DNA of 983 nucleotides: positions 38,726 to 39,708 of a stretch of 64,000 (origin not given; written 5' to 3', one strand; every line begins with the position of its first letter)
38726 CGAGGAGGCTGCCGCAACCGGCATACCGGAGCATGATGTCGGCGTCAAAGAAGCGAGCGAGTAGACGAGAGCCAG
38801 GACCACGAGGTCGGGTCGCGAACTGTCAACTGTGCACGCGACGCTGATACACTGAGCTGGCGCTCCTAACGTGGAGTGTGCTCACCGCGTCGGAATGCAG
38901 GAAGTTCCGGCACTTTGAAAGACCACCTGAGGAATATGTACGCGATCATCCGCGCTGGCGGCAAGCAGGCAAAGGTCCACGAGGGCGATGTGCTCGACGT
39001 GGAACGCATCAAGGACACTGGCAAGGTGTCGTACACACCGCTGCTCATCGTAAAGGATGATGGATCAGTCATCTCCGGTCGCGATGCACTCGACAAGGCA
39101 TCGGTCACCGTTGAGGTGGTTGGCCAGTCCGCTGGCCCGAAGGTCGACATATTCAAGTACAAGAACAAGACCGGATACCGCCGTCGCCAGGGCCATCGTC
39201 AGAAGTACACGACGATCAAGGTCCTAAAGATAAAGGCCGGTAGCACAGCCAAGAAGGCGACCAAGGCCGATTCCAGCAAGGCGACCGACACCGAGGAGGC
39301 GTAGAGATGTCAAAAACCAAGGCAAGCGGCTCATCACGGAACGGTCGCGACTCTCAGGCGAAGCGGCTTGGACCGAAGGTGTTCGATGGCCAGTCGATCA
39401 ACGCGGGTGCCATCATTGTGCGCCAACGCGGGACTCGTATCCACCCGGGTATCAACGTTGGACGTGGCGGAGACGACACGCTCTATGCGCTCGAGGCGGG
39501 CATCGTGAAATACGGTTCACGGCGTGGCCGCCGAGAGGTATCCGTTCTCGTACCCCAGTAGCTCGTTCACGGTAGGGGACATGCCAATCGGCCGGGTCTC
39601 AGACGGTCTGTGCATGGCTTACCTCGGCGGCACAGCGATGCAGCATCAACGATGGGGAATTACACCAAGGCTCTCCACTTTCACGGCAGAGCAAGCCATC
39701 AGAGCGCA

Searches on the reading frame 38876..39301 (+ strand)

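Call 43: search_protein_families(library=pfam, proteins=[window:38876-39301:+], max_evalue=0.01)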
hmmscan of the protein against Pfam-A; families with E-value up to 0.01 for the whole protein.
window:38876-39301:+ (142 aa): 1 family
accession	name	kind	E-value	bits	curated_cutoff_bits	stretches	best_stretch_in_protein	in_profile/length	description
PF00829.26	Ribosomal_L21p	-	1.8e-29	102.4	27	1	21-119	1-99/99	Ribosomal prokaryotic L21 protein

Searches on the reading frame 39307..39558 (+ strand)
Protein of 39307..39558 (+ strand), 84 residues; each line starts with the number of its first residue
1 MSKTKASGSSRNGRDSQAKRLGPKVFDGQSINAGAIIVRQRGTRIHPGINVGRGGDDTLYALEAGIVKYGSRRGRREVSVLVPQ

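Call 43: search_protein_families(library=pfam, proteins=[window:39307-39558:+], max_evalue=0.01)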
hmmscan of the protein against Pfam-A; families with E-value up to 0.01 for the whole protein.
window:39307-39558:+ (84 aa): 1 family
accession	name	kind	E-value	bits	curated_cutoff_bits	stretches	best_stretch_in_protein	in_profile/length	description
PF01016.24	Ribosomal_L27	-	5.1e-33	113.4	20.5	1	3-80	2-79/79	Ribosomal L27 protein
